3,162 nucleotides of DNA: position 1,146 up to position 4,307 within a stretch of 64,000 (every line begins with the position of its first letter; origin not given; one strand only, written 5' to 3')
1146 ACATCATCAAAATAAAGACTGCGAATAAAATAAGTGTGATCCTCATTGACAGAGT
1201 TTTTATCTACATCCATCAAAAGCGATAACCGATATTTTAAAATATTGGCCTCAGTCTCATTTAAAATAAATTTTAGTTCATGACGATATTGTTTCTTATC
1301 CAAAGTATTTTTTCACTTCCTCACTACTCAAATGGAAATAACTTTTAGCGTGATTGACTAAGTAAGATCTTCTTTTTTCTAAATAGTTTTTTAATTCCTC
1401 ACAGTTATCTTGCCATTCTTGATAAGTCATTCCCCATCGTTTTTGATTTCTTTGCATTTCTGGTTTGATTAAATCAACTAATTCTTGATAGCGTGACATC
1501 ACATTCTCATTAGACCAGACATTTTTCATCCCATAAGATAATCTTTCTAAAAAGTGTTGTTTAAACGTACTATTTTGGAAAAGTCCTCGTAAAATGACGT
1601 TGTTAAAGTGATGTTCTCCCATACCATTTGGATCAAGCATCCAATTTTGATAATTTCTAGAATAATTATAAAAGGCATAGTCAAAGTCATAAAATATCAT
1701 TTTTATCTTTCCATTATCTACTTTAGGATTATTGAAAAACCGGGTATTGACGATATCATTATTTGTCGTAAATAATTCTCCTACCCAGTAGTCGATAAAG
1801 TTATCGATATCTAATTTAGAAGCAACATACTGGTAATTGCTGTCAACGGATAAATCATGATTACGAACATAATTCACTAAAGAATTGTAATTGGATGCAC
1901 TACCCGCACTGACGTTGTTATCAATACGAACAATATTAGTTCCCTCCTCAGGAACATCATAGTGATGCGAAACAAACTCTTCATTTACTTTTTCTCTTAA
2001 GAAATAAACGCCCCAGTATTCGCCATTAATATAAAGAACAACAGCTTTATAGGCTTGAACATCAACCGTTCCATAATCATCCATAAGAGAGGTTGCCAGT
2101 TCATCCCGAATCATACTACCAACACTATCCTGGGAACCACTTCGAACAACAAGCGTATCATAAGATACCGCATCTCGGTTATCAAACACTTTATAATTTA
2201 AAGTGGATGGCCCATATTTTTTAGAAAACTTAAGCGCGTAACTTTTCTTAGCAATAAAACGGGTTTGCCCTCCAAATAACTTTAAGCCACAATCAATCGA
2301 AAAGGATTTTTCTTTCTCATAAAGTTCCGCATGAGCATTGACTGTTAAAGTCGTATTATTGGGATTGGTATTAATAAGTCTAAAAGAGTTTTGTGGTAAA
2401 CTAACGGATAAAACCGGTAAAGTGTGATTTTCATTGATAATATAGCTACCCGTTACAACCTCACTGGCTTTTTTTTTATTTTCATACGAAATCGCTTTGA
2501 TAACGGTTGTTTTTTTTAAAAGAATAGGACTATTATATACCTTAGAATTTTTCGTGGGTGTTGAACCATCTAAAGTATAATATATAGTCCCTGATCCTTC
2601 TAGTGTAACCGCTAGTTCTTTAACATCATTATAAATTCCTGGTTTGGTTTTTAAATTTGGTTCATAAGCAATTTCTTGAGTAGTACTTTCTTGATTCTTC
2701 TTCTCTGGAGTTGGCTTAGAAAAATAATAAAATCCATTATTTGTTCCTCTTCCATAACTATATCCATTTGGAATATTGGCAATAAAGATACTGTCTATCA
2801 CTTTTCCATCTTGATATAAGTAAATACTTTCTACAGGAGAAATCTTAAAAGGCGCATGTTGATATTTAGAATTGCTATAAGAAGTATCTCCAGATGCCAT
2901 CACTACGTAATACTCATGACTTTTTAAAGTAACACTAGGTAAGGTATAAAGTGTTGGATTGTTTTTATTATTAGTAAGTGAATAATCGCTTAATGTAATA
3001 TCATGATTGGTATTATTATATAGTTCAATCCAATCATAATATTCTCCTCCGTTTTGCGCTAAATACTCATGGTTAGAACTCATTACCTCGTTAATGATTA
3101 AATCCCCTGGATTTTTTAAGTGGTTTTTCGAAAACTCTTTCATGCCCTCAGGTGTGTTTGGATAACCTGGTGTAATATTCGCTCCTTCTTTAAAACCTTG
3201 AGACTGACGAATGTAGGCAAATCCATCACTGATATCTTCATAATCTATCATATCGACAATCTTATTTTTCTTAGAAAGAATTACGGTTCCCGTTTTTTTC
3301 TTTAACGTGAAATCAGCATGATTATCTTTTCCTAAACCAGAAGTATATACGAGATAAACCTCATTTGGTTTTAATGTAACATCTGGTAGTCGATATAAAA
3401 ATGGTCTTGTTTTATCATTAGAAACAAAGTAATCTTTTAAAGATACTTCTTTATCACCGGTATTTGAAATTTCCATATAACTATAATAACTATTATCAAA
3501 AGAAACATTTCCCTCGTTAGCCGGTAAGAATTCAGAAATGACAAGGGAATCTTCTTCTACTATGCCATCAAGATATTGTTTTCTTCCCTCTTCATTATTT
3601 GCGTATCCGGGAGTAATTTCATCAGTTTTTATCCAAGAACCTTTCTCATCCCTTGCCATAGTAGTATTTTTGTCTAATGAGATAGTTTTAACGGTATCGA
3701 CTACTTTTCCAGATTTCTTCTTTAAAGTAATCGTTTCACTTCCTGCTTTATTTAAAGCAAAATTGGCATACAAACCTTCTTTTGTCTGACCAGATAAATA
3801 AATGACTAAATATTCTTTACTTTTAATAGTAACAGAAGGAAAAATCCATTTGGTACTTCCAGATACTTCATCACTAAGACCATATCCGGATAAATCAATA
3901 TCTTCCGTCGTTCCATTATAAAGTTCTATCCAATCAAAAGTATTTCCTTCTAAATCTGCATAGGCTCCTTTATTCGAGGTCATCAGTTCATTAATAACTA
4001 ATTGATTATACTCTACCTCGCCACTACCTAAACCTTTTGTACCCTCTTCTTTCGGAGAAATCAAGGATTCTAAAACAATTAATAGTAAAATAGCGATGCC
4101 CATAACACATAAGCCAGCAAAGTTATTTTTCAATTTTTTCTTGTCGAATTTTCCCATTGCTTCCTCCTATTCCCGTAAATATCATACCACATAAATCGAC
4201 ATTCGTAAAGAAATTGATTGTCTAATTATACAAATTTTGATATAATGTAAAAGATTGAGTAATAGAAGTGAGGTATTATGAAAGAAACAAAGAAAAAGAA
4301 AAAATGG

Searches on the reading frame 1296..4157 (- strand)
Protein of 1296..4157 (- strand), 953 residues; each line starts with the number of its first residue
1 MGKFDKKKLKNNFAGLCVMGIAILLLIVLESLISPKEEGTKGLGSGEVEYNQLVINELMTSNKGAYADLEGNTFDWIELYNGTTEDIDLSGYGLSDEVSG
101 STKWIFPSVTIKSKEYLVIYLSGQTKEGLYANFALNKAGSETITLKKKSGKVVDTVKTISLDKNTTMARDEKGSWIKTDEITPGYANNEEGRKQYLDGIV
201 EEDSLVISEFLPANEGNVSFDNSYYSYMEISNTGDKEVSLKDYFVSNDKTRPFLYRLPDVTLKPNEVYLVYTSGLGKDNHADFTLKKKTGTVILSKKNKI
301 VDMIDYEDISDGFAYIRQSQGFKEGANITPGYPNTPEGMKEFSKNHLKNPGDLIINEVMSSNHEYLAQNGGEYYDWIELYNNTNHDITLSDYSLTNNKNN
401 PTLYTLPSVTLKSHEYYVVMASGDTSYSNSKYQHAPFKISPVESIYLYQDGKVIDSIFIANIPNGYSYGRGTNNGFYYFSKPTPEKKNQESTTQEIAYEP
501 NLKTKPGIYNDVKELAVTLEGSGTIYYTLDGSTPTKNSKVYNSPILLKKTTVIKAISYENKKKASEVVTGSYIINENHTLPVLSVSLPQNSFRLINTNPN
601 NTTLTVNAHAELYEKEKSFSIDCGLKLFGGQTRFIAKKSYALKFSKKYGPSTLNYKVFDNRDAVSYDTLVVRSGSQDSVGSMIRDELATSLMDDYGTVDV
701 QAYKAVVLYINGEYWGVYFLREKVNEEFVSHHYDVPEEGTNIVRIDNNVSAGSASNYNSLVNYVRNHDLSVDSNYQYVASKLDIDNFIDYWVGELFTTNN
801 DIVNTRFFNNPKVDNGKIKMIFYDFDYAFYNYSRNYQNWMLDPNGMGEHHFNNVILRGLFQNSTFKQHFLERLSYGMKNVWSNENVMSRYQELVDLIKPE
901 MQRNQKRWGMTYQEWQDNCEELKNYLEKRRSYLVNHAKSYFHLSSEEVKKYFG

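Call 98: search_protein_families(library=pfam, proteins=[window:1296-4157:-], max_evalue=0.00001)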
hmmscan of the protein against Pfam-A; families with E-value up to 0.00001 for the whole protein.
window:1296-4157:- (953 aa): 4 families
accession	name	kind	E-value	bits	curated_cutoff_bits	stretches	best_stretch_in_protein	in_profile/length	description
PF08757.17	CotH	-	1.8e-45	156.3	23.8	1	626-933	2-322/322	CotH kinase protein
PF00932.25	LTD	-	5.5e-45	152.7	34.3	3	51-158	6-107/109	Lamin Tail Domain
PF13287.12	Fn3_assoc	-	4.9e-19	68.6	23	1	520-572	7-59/59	Fn3 associated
PF13290.12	CHB_HEX_C_1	-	8.1e-16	58.2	22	1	506-569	3-67/67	Chitobiase/beta-hexosaminidase C-terminal domain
